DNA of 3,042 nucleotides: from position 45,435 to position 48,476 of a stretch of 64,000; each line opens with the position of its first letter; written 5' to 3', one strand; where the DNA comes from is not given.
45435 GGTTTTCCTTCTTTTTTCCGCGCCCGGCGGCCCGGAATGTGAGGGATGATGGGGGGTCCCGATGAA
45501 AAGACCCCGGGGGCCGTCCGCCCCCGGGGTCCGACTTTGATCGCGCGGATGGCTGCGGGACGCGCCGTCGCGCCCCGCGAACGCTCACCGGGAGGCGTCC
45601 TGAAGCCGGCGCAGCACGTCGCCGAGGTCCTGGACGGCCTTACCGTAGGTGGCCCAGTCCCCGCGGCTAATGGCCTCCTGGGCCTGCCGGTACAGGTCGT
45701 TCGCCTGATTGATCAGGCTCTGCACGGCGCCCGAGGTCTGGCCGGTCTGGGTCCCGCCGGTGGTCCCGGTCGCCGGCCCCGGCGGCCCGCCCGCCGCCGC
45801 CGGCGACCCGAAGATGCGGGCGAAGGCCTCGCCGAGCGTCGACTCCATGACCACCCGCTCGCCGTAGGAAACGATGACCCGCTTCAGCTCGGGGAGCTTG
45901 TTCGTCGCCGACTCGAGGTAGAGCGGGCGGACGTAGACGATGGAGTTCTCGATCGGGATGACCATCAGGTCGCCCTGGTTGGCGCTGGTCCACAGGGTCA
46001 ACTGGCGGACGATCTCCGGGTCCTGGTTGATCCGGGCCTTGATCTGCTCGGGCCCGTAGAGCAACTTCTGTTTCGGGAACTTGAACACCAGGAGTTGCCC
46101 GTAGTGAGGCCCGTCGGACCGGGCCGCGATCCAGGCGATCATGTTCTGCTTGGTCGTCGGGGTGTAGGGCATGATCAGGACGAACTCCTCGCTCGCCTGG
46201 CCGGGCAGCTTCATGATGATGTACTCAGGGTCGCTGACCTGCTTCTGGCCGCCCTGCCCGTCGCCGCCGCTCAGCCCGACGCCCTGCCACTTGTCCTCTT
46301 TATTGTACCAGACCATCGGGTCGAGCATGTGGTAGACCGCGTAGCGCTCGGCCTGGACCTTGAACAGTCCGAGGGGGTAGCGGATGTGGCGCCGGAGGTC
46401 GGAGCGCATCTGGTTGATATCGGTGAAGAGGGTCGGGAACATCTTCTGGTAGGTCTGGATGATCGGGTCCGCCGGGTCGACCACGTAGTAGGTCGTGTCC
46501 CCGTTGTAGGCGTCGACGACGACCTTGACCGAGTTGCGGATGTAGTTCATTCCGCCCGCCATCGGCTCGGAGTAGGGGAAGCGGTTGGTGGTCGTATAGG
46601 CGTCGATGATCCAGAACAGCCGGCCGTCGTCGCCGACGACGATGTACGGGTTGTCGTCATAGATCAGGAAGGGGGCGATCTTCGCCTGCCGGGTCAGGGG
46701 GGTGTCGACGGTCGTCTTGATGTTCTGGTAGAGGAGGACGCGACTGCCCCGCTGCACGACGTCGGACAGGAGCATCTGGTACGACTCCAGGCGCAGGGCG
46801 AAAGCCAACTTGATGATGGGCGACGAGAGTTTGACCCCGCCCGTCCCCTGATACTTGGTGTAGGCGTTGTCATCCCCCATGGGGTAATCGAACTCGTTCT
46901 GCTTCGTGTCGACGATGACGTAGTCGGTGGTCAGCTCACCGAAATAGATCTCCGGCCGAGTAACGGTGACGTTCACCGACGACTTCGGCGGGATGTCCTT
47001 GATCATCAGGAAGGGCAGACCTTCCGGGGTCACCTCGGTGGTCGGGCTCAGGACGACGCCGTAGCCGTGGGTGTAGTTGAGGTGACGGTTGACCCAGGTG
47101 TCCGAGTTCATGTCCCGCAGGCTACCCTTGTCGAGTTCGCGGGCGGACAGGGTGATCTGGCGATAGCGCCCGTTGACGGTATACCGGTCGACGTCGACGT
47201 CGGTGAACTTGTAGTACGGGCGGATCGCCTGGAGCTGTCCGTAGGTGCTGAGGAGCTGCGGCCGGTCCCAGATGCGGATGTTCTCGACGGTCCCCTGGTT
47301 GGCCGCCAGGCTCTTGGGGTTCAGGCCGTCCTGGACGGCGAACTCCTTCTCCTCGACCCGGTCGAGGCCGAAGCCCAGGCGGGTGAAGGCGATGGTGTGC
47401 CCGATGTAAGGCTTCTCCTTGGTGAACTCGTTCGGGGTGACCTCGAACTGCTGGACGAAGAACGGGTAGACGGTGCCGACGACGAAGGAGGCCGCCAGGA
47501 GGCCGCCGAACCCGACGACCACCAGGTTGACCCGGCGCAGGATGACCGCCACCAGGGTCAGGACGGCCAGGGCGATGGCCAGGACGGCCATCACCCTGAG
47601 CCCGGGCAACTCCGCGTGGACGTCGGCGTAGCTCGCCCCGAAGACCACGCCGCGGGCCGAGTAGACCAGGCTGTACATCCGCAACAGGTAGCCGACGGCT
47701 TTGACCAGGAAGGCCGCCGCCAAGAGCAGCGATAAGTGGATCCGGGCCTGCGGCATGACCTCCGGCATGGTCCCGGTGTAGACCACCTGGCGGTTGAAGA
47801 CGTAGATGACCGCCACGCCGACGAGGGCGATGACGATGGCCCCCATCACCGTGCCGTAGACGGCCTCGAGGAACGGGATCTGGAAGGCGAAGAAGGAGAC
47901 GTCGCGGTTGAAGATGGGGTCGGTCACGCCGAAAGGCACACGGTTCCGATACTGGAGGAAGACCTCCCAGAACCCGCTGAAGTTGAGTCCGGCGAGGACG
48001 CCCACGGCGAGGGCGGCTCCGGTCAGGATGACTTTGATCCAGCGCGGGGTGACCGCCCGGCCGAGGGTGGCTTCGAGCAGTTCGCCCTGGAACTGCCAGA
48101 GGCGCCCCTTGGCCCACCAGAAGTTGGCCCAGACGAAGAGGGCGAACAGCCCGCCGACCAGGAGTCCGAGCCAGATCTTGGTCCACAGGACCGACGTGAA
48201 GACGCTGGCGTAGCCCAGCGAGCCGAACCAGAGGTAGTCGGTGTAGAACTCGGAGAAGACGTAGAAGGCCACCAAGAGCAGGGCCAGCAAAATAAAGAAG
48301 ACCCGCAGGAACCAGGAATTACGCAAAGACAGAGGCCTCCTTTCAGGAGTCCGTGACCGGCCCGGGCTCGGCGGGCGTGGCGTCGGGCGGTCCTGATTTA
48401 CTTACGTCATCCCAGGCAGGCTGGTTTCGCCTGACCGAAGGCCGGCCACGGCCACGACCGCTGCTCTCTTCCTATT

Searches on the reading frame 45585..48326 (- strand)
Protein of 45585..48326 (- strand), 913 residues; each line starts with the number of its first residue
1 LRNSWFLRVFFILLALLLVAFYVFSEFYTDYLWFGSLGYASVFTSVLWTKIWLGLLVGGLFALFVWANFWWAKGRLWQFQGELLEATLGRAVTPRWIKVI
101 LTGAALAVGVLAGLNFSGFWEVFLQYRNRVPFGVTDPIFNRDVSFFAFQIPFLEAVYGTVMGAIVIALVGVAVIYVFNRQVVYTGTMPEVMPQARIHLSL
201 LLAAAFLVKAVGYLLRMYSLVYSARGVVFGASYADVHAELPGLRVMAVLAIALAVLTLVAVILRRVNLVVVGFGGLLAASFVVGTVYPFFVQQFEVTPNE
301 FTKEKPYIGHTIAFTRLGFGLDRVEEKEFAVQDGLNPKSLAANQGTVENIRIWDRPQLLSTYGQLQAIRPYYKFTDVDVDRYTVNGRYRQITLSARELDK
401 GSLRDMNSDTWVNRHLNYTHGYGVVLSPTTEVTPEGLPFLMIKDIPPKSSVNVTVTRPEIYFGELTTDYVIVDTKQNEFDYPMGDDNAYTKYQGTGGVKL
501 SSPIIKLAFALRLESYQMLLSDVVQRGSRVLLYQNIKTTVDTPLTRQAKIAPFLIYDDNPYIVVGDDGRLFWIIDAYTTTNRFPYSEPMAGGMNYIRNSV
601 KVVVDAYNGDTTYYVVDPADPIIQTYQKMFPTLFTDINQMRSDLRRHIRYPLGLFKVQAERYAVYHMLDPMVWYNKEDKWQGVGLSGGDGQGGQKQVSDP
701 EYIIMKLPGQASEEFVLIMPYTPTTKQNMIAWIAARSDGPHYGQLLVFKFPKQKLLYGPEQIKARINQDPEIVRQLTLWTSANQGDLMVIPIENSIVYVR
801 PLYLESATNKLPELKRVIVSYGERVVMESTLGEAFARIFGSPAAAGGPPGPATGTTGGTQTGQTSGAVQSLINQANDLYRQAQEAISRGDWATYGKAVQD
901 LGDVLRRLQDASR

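Call 11: search_protein_families(library=pfam, proteins=[window:45585-48326:-], max_evalue=0.01)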
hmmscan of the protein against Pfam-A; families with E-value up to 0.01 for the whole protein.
window:45585-48326:- (913 aa): 1 family
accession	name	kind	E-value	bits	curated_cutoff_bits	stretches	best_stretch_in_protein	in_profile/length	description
PF03699.18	UPF0182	-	9.3e-285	947.1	27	1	9-779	3-770/770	Uncharacterised protein family (UPF0182)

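Call 17: find_homologous_proteins(query=window:45585-48326:-, max_evalue=1e-10)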
Query window:45585-48326:- (913 aa): 3748 proteins with E <= 1e-10 among 8000 candidates; the best 120 are listed.
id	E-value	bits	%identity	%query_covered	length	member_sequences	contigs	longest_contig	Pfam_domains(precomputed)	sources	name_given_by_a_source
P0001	0.0e+0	2081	100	100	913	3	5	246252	PF03699.19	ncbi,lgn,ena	-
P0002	0.0e+0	1768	83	100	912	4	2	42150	PF03699.19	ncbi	ncbi:MAG: UPF0182 family membrane protein [Bacillota bacterium]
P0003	0.0e+0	1711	80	100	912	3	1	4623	PF03699.19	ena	-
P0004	0.0e+0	1651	77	100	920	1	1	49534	PF03699.19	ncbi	ncbi:MAG TPA: UPF0182 family protein [Bacillota bacterium]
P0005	4.5e-291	986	51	97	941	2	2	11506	PF03699.19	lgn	-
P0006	1.6e-288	978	50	100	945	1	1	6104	PF03699.19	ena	-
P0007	4.6e-284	963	49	100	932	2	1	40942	PF03699.19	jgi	jgi:uncharacterized membrane protein (UPF0182 family)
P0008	1.2e-275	935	49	100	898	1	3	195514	PF03699.19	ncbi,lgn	ncbi:MAG: UPF0182 family protein [Bacillota bacterium]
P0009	1.2e-275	935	49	100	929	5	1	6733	PF03699.19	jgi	jgi:hypothetical protein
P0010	1.7e-275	935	49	100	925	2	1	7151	PF03699.19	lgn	-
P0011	2.3e-275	934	49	100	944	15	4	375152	PF03699.19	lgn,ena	-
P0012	2.4e-275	934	50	98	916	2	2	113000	PF03699.19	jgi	-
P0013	6.7e-275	933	49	100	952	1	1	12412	PF03699.19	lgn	-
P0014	4.9e-274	930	49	99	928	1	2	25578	PF03699.19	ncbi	-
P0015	2.1e-273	928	47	99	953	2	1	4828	PF03699.19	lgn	-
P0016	3.4e-273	927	50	97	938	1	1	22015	PF03699.19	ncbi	-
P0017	3.5e-273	927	49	99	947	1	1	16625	PF03699.19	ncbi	-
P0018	5.0e-273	926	49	97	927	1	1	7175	PF03699.19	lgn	-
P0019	2.1e-272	924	48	100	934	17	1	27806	PF03699.19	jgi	jgi:uncharacterized membrane protein (UPF0182 family)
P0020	2.4e-272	924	48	99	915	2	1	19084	PF03699.19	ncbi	ncbi:MAG: UPF0182 family protein [Syntrophothermus sp.]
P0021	1.4e-271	922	49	99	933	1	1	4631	PF03699.19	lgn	-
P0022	2.5e-271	921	48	99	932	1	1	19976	PF03699.19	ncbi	-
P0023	1.4e-270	918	48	100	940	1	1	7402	PF03699.19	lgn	-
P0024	6.1e-270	916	48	100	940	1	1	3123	PF03699.19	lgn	-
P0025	1.1e-268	912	48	97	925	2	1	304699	PF03699.19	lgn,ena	-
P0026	1.4e-268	912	49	96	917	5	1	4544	PF03699.19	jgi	-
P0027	2.4e-268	911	48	99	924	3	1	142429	PF03699.19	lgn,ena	-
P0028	1.3e-267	909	47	99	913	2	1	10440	PF03699.19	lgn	-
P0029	6.9e-265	900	48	97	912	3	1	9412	PF03699.19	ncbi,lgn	-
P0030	6.5e-264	896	47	99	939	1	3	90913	PF03699.19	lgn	-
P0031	6.7e-264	896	47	97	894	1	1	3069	PF03699.19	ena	-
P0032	6.5e-261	886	46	98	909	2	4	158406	PF03699.19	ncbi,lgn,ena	-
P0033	1.7e-260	885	47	99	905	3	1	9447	PF03699.19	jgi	jgi:hypothetical protein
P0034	4.9e-260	883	47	99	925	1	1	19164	PF03699.19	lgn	-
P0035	2.6e-257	874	48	97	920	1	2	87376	PF03699.19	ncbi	-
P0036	2.6e-257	874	46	99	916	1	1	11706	PF03699.19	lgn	-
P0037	3.0e-257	874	47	97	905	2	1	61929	PF03699.19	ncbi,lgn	-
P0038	8.4e-257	873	47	98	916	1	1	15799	PF03699.19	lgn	-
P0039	8.7e-257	873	46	99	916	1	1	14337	PF03699.19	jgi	-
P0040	3.6e-256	871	47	97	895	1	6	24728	PF03699.19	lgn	-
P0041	1.2e-255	869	46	97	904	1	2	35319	PF03699.19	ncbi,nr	ncbi:MAG: UPF0182 family protein [candidate division NC10 bacterium]|nr:UPF0182 family protein [cand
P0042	1.6e-255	869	45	99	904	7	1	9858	PF03699.19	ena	-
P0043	1.9e-255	868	46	99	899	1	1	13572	PF03699.19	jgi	-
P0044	2.3e-255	868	46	97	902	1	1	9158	PF03699.19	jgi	jgi:uncharacterized protein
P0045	3.8e-255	867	45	99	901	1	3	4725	PF03699.19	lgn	-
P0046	4.7e-255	867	45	97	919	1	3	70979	PF03699.19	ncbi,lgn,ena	-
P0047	8.4e-255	866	46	98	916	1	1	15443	PF03699.19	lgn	-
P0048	1.3e-254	866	46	97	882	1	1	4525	PF03699.19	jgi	jgi:uncharacterized membrane protein (UPF0182 family)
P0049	1.8e-254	865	45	99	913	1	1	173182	PF03699.19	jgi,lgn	-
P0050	7.9e-254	863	46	97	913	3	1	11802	PF03699.19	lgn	-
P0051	1.1e-253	863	46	97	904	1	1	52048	PF03699.19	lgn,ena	-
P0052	1.6e-253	862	44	99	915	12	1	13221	PF03699.19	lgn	-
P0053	1.7e-253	862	44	99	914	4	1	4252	PF03699.19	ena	-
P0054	2.6e-253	861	46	97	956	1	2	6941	PF03699.19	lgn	-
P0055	3.1e-253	861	46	97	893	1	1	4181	PF03699.19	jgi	jgi:uncharacterized membrane protein (UPF0182 family)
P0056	3.1e-253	861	46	97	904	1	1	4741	PF03699.19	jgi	-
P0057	3.5e-253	861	46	97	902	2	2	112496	PF03699.19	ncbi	-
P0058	3.7e-253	861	45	99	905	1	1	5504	PF03699.19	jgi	jgi:uncharacterized membrane protein (UPF0182 family)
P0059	4.1e-253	861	46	97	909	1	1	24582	PF03699.19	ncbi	ncbi:MAG: UPF0182 family protein [Anaerolineae bacterium]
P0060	5.8e-253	860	45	98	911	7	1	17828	PF03699.19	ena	-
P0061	7.9e-253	860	46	97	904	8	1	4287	PF03699.19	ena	-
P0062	8.0e-253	860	47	96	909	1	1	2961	PF03699.19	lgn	-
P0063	8.0e-253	860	46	99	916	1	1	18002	PF03699.19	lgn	-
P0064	1.3e-252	859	46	99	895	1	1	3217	PF03699.19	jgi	jgi:uncharacterized membrane protein (UPF0182 family)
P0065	1.4e-252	859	45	97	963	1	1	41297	PF03699.19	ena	-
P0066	1.9e-252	858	46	97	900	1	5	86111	PF03699.19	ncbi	-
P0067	2.3e-252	858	46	97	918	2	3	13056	PF03699.19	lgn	-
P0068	3.0e-252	858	46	97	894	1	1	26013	PF03699.19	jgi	jgi:uncharacterized membrane protein (UPF0182 family)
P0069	3.4e-252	858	46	99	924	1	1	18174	PF03699.19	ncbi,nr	ncbi:MAG: UPF0182 family protein [Chloroflexota bacterium]|nr:UPF0182 family protein [Chloroflexota 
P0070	3.7e-252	857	44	100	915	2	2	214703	PF03699.19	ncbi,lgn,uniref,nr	ncbi:UPF0182 family membrane protein [Desulfotruncus alcoholivorax]|uniref:UPF0182 family membrane p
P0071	5.0e-252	857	45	97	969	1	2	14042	PF03699.19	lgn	-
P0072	5.7e-252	857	47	98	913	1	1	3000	PF03699.19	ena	-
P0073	8.1e-252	856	46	99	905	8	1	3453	PF03699.19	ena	-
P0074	1.4e-251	855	45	97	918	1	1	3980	PF03699.19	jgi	jgi:uncharacterized protein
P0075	1.9e-251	855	46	98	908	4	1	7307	PF03699.19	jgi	jgi:uncharacterized membrane protein (UPF0182 family)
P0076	1.9e-251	855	47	97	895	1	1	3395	PF03699.19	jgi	jgi:uncharacterized membrane protein (UPF0182 family)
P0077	2.0e-251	855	45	99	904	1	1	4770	PF03699.19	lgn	-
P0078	2.1e-251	855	46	97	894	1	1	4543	PF03699.19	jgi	jgi:uncharacterized membrane protein (UPF0182 family)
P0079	2.1e-251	855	46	97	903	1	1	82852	PF03699.19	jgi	jgi:uncharacterized membrane protein (UPF0182 family)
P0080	2.1e-251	855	46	97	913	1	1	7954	PF03699.19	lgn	-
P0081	2.4e-251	855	47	99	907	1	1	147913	PF03699.19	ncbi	ncbi:MAG: UPF0182 family protein [Candidatus Methylomirabilia bacterium]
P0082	2.4e-251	855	45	98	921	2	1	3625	PF03699.19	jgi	-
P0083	3.0e-251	854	46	97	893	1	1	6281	PF03699.19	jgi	jgi:uncharacterized membrane protein (UPF0182 family)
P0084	3.5e-251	854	45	99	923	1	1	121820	PF03699.19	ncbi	-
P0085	5.6e-251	854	46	99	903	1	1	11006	PF03699.19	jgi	jgi:uncharacterized membrane protein (UPF0182 family)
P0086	6.1e-251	853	45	98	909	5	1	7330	PF03699.19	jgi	jgi:uncharacterized membrane protein (UPF0182 family)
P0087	6.2e-251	853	46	97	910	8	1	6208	PF03699.19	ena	-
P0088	9.0e-251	853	46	97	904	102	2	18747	PF03699.19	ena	-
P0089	1.0e-250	853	46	97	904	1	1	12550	PF03699.19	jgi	jgi:uncharacterized membrane protein (UPF0182 family)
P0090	1.0e-250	853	45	97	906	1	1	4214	PF03699.19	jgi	-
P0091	1.1e-250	853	47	97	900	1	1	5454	PF03699.19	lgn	-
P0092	1.1e-250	852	46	97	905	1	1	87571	PF03699.19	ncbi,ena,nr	ncbi:MAG: hypothetical protein AUH30_03300 [Candidatus Rokubacteria bacterium 13_1_40CM_68_15]|nr:MA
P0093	1.2e-250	852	45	99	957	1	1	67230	PF03699.19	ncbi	ncbi:MAG: UPF0182 family membrane protein [Thermoleophilia bacterium]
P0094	1.3e-250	852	44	98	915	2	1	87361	PF03699.19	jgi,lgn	jgi:uncharacterized membrane protein (UPF0182 family)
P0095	1.7e-250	852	46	98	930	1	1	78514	PF03699.19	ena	-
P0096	1.8e-250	852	46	97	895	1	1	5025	PF03699.19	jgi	jgi:uncharacterized membrane protein (UPF0182 family)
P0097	2.1e-250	852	46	98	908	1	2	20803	PF03699.19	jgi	jgi:uncharacterized membrane protein (UPF0182 family)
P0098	2.3e-250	851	45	98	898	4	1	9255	PF03699.19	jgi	jgi:hypothetical protein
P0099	2.4e-250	851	45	98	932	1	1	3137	PF03699.19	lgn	-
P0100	2.6e-250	851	45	99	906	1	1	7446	PF03699.19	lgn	-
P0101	2.6e-250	851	45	98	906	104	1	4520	PF03699.19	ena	-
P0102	2.9e-250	851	46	96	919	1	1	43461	PF03699.19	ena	-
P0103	3.2e-250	851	46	98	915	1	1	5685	PF03699.19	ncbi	-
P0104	3.3e-250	851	45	97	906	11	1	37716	PF03699.19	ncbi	-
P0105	3.8e-250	851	45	99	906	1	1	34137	PF03699.19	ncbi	-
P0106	4.1e-250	851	46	99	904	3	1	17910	PF03699.19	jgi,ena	-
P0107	4.6e-250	850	46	97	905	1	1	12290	PF03699.19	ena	-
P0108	4.8e-250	850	45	97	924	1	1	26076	PF03699.19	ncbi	ncbi:MAG: UPF0182 family protein [Candidatus Methylomirabilales bacterium]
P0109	5.0e-250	850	45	97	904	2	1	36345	PF03699.19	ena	-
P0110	5.1e-250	850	45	98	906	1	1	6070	PF03699.19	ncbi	-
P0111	5.2e-250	850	43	100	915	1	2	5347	PF03699.19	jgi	jgi:uncharacterized membrane protein (UPF0182 family)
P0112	5.4e-250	850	45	100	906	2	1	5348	PF03699.19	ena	-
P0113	5.6e-250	850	46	99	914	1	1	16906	PF03699.19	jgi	jgi:uncharacterized protein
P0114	5.9e-250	850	47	97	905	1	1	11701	PF03699.19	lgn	-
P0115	6.0e-250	850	45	100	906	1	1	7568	PF03699.19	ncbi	-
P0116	6.1e-250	850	45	97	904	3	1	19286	PF03699.19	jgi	jgi:uncharacterized membrane protein (UPF0182 family)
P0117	6.7e-250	850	46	98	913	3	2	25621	PF03699.19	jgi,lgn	jgi:uncharacterized membrane protein (UPF0182 family)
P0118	8.6e-250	850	45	96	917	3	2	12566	PF03699.19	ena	-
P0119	9.4e-250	849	45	100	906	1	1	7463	PF03699.19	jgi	jgi:uncharacterized protein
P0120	1.0e-249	849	45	98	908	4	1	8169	PF03699.19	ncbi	-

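Call 19: find_related_loci(query=A1, collection=genome_contigs, flank=8000)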
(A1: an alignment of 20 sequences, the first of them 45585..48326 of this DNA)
Query A1 (913 aa) in genome_contigs; peptide patterns used: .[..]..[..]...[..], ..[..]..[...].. (x = any residue, [..] = any of these).
600 stretches matched a pattern (row limit reached: there are more); 598 encode a relative of the query (tblastn E <= 1e-3); the best 80 are kept; 80 distinct loci.
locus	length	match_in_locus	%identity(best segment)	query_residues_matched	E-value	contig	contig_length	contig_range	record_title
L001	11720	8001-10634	46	13-910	0e+0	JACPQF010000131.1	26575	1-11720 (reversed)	MAG: Chloroflexi bacterium isolate NC_groundwater_646_Ag_B-0.1um_60_58 B_1_S1_Biohub_coassembly_k141_4603446, whole geno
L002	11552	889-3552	44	25-912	0e+0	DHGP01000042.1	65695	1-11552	MAG TPA_asm: Firmicutes bacterium UBA4795 UBA4795_contig_13436, whole genome shotgun sequence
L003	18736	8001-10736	43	3-911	0e+0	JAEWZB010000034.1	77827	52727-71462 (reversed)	MAG: Bacillota bacterium isolate OH_SFB_195 k127_469757, whole genome shotgun sequence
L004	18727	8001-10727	45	12-912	0e+0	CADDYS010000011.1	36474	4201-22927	unidentified bacterium isolate 10 genome assembly, contig: NODE_617_length_36474_cov_17.624343, whole genome shotgun seq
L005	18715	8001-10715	44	11-908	0e+0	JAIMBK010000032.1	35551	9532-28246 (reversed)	MAG: Armatimonadota bacterium isolate HOT.MB2.58 Contig33, whole genome shotgun sequence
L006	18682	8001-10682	46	9-913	0e+0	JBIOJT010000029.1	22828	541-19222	MAG: Candidatus Methylomirabilales bacterium isolate GcC5-40 k141_1235710_length_22828_cov_23.9980, whole genome shotgun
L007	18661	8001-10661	43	28-912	0e+0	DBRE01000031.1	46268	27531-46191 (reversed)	MAG TPA_asm: Syntrophomonas sp. UBA1376 UBA1376_contig_3893, whole genome shotgun sequence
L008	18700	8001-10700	42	2-910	0e+0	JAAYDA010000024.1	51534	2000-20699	MAG: Syntrophomonadaceae bacterium isolate AS06rmzACSIP_514 265495_AS06, whole genome shotgun sequence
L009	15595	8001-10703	45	13-913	0e+0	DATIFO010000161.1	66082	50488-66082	MAG TPA_asm: Candidatus Methylomirabilis sp. isolate SMAG_U16397 k141_1052213, whole genome shotgun sequence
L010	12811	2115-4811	44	14-913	0e+0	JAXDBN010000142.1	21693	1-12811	MAG: Syntrophomonadaceae bacterium isolate POMEDNA-B19 Raw2_k127_1876446, whole genome shotgun sequence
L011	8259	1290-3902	45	27-912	0e+0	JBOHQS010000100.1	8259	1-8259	MAG: Candidatus Methylomirabilales bacterium isolate SE1492_maxbin2.bin.0 NODE_898_length_8259_cov_4.105509, whole genom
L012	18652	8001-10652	45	26-911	0e+0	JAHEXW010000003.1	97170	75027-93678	MAG: Actinomycetes bacterium isolate nzgw113 NODE_282_length_97171_cov_5.371953, whole genome shotgun sequence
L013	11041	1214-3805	47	25-913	0e+0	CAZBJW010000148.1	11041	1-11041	MAG TPA_asm: uncultured Anaerolineales bacterium isolate binchicken_co294_156 genome assembly, contig: NODE_5524_length_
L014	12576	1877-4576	43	9-908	0e+0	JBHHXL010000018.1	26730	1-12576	MAG: Anaerolineae bacterium isolate D_1_bin.6 NODE_408_length_26730_cov_31.666392, whole genome shotgun sequence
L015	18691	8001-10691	44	2-911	0e+0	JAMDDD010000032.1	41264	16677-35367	MAG: Actinomycetota bacterium isolate FK_Sedi_B_Bin.151 NODE_2563_length_41264_cov_3.5821, whole genome shotgun sequence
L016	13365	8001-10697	45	6-909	0e+0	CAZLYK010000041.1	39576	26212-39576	MAG TPA_asm: uncultured Heliobacteriaceae bacterium isolate SRP173033_co3_4 genome assembly, contig: NODE_1008_length_39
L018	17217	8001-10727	43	6-912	0e+0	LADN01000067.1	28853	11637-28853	MAG: Peptococcaceae bacterium BRH_c4a BRHa_1005381, whole genome shotgun sequence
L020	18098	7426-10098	44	9-909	0e+0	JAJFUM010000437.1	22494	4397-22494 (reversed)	MAG: Deltaproteobacteria bacterium isolate bin.454 k141_1756767, whole genome shotgun sequence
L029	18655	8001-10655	43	26-913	0e+0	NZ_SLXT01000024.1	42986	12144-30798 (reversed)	Heliophilum fasciatum strain DSM 11170 Ga0244663_124, whole genome shotgun sequence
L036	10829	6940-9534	42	27-910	0e+0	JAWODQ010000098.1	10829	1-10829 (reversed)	MAG: Bacillota bacterium isolate BLK5-2.bin.35 k191_611606, whole genome shotgun sequence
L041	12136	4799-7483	44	11-911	0e+0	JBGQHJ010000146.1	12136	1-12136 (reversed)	MAG: Candidatus Methylomirabilia bacterium isolate OBJ2_061818_070_75 k141_446455_length_12136_cov_22.6415, whole genome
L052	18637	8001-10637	43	29-909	0e+0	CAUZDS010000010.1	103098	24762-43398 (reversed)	MAG: Vicinamibacteria bacterium isolate CB27_Tmax.31 genome assembly, contig: Ga0310121_10000057, whole genome shotgun s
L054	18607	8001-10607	43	15-909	0e+0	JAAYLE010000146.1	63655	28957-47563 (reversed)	MAG: Bacillota bacterium isolate AS15tlH2ME_148 74717_AS15, whole genome shotgun sequence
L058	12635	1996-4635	42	9-909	0e+0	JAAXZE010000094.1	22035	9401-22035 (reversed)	MAG: Clostridia bacterium isolate AS01afH2WH_13 19935_AS01, whole genome shotgun sequence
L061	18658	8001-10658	42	29-913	0e+0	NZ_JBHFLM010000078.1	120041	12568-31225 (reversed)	Pelatocladus sp. BLCC-F211 bin3.fa-78, whole genome shotgun sequence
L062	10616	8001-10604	42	29-909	0e+0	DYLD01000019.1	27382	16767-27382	MAG TPA_asm: Syntrophus aciditrophicus isolate SulCav_AS07-7_52_56 SulCav_AS07_7_1635_length_27382_cov_29_096425, whole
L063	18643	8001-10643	41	14-912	0e+0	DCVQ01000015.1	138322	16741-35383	MAG TPA_asm: Actinobacteria bacterium UBA2184 UBA2184_contig_6274, whole genome shotgun sequence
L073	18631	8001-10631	42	29-909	0e+0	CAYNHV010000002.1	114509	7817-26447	MAG TPA_asm: uncultured Methanosarcinales archaeon isolate SRP141376_co2_308 genome assembly, contig: NODE_403_length_11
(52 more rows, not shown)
